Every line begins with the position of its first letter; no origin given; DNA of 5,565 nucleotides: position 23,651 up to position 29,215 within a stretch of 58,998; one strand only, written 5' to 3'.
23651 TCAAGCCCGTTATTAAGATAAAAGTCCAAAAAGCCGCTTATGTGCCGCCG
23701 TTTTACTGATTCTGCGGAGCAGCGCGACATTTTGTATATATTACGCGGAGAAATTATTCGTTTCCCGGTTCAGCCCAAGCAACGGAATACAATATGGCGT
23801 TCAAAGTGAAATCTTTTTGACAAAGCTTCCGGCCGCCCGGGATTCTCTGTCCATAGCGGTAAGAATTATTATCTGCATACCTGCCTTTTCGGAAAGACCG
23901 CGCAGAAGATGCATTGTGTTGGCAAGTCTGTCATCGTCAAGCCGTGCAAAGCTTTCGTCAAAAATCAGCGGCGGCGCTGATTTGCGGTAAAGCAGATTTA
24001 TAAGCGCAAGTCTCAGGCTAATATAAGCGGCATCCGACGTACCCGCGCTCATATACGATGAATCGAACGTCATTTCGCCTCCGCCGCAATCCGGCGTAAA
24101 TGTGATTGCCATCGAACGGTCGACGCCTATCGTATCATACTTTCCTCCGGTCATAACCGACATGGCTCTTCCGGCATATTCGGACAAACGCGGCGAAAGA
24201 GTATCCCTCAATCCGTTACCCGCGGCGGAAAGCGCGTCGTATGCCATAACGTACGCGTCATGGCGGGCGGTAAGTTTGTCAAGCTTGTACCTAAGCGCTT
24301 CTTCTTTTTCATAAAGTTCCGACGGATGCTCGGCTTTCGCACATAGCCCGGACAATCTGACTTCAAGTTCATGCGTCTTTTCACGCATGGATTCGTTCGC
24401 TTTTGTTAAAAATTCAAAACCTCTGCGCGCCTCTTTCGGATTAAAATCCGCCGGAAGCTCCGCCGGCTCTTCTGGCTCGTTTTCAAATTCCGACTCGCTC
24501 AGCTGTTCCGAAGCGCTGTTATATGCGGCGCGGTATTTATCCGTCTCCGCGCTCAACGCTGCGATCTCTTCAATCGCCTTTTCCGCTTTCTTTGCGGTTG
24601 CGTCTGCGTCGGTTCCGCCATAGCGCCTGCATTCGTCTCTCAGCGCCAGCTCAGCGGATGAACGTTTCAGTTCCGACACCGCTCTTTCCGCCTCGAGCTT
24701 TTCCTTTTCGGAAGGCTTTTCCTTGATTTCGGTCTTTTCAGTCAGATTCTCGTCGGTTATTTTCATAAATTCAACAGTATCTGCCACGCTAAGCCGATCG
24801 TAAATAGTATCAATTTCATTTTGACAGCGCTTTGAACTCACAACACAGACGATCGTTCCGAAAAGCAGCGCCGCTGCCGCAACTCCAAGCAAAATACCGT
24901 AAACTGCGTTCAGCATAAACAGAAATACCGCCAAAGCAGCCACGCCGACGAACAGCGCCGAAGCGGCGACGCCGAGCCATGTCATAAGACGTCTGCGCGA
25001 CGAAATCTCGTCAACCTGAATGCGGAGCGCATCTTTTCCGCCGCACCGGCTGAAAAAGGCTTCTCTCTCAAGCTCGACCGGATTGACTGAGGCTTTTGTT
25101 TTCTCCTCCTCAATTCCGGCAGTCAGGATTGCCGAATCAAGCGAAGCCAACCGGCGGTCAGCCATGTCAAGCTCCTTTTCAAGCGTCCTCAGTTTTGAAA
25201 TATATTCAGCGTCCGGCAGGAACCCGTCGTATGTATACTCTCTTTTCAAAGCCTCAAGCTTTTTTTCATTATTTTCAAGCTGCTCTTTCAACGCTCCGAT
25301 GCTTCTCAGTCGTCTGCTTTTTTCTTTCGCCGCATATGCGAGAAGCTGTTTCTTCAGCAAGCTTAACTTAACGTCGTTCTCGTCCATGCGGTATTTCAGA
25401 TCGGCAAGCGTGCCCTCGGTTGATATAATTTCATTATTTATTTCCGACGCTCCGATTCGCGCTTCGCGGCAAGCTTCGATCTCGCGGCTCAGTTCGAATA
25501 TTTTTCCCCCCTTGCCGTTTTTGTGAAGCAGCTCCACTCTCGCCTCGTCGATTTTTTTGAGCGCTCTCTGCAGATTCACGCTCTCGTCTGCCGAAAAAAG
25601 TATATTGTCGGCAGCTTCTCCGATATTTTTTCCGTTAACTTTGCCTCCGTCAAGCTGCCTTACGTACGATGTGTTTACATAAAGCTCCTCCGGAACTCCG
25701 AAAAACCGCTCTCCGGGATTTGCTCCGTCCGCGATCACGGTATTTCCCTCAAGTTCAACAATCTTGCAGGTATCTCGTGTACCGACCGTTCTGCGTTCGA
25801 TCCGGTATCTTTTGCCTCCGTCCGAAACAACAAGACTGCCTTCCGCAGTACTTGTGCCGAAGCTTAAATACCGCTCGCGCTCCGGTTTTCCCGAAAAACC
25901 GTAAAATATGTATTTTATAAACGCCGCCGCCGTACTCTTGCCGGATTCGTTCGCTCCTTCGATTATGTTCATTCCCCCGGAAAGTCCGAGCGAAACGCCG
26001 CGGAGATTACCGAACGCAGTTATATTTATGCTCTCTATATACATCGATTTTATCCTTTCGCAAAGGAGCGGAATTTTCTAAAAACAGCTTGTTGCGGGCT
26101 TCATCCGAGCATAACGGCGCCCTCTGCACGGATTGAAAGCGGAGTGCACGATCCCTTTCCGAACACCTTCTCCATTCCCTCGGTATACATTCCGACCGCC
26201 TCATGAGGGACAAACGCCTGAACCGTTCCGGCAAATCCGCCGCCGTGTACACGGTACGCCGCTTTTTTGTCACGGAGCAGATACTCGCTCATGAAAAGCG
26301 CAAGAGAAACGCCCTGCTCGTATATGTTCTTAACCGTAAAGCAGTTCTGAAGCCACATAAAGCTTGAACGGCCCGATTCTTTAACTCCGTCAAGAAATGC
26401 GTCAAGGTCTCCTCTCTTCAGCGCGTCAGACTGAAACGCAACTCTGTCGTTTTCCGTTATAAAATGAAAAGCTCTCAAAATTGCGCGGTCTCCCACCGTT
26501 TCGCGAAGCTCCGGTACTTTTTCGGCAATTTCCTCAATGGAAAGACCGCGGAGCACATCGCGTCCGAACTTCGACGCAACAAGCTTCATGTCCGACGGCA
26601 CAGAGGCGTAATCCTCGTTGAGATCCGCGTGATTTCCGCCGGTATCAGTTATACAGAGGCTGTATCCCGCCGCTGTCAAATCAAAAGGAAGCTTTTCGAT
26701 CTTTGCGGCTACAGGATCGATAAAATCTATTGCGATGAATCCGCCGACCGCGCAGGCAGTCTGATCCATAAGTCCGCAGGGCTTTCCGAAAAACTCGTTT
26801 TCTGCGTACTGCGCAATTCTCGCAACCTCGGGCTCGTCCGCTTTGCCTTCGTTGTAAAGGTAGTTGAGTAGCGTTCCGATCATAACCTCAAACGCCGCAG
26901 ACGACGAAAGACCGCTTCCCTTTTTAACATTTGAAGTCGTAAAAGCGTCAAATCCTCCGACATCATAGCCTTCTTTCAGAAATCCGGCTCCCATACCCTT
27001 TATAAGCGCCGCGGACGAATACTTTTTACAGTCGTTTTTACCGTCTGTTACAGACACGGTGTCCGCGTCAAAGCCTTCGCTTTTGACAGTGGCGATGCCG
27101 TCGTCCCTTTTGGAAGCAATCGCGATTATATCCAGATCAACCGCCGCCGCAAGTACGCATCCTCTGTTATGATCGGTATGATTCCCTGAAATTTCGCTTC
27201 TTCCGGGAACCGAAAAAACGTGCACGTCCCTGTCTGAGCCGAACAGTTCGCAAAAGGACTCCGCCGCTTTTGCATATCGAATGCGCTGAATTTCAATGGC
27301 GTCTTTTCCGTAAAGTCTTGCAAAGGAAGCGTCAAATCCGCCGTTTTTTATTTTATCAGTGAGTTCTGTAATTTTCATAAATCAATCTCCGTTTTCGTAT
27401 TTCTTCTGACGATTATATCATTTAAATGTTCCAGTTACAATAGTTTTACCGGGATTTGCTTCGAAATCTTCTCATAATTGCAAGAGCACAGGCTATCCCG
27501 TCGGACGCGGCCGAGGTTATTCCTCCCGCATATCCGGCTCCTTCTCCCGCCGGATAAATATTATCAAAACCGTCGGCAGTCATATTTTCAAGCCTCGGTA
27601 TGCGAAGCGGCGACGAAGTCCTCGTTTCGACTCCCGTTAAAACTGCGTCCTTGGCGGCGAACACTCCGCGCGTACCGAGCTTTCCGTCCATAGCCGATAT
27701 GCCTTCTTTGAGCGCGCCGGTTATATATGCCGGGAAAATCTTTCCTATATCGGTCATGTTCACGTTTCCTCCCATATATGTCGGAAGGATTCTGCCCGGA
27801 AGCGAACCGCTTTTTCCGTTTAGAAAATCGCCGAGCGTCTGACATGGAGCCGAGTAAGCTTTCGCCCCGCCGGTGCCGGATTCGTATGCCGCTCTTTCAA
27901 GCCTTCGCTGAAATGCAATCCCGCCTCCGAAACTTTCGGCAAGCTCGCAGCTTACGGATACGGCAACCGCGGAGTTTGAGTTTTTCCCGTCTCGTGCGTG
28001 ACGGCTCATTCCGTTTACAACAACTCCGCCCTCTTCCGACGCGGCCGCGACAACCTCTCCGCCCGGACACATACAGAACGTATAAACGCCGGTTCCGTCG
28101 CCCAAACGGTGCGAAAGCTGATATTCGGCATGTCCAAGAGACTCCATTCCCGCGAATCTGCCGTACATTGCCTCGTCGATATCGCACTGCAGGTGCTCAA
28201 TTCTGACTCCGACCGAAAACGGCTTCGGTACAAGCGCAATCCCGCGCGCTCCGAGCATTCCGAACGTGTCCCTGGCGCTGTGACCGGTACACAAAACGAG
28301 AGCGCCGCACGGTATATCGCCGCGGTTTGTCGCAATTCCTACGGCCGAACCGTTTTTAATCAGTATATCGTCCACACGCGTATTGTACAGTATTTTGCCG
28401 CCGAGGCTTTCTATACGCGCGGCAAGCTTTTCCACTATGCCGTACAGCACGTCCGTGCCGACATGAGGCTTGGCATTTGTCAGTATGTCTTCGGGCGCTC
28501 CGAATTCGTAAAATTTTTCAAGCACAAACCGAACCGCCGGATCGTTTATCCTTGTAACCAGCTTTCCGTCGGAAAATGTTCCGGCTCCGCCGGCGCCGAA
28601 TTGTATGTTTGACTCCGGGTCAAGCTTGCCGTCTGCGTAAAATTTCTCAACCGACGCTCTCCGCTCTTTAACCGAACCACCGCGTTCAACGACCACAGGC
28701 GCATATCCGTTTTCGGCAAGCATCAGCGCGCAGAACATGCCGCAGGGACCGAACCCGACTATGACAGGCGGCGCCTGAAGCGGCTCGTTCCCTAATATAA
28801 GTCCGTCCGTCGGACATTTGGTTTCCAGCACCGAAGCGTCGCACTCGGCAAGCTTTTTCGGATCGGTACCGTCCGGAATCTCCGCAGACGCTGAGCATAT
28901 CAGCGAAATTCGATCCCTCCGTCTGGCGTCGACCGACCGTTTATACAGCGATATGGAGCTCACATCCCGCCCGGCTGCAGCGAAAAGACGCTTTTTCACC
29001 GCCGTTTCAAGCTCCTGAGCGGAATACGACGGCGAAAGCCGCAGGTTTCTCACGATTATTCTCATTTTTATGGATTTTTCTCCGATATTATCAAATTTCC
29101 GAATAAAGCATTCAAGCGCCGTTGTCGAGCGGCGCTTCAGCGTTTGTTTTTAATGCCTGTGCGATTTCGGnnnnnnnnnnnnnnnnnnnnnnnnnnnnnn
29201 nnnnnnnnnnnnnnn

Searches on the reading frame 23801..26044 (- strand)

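Call 29: search_protein_families(library=pfam, proteins=[window:23801-26044:-], max_evalue=0.001)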
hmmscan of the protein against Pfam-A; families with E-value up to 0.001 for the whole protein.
window:23801-26044:- (747 aa): 5 families
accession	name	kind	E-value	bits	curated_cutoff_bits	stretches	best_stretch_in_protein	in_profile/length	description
PF02463.25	SMC_N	-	3e-10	40.3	40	1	163-738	72-205/220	RecF/RecN/SMC N terminal domain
PF13514.12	AAA_27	-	4.3e-10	40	22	1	1-194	1-194/206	AAA domain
PF13476.12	AAA_23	-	8.4e-09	36.8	27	1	6-269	2-192/201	AAA domain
PF13175.12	AAA_15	-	3e-05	24.3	32.1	1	1-313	1-274/374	AAA ATPase domain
PF13558.12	SbcC_Walker_B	-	0.00044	20.9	27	0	661-715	29-89/90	SbcC/RAD50-like, Walker B motif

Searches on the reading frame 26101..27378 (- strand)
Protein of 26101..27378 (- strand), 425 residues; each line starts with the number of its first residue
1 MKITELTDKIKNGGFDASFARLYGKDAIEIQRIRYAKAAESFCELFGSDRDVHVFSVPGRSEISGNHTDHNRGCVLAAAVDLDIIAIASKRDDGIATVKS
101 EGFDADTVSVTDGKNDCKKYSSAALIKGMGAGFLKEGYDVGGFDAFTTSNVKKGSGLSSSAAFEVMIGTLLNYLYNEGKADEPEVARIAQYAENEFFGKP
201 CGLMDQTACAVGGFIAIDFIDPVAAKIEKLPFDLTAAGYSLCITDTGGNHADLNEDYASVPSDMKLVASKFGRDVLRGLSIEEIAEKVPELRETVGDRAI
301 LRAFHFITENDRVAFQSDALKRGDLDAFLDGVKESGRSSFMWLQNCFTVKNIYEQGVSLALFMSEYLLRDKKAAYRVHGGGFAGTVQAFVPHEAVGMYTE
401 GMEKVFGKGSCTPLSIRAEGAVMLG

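Call 29: search_protein_families(library=pfam, proteins=[window:26101-27378:-], max_evalue=0.001)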
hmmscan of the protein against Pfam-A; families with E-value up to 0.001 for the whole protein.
window:26101-27378:- (425 aa): 2 families
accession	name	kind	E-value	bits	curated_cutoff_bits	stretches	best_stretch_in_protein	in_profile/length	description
PF00288.32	GHMP_kinases_N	-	8.4e-18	64.8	22.3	1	133-213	9-87/87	GHMP kinases N terminal domain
PF10509.15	GalKase_gal_bdg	-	4.3e-17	61.9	23.1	1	40-90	1-49/49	Galactokinase galactose-binding signature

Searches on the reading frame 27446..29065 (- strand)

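Call 29: search_protein_families(library=pfam, proteins=[window:27446-29065:-], max_evalue=0.001)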
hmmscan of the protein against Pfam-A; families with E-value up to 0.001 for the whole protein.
window:27446-29065:- (539 aa): 4 families
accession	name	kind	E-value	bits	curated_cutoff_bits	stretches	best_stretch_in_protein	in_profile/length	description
PF21688.3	FAD-depend_C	-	2.4e-63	214.3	27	1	282-483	1-197/197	FAD-dependent protein, C-terminal domain-like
PF01266.30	DAO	-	1.4e-10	41.7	27.9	1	211-276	152-217/353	FAD dependent oxidoreductase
PF03486.20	HI0933_like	-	3.9e-07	30.2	50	0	210-270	111-172/244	HI0933-like protein Rossmann domain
PF07992.20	Pyr_redox_2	-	0.00014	21.8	26.1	1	101-272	4-118/291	Pyridine nucleotide-disulphide oxidoreductase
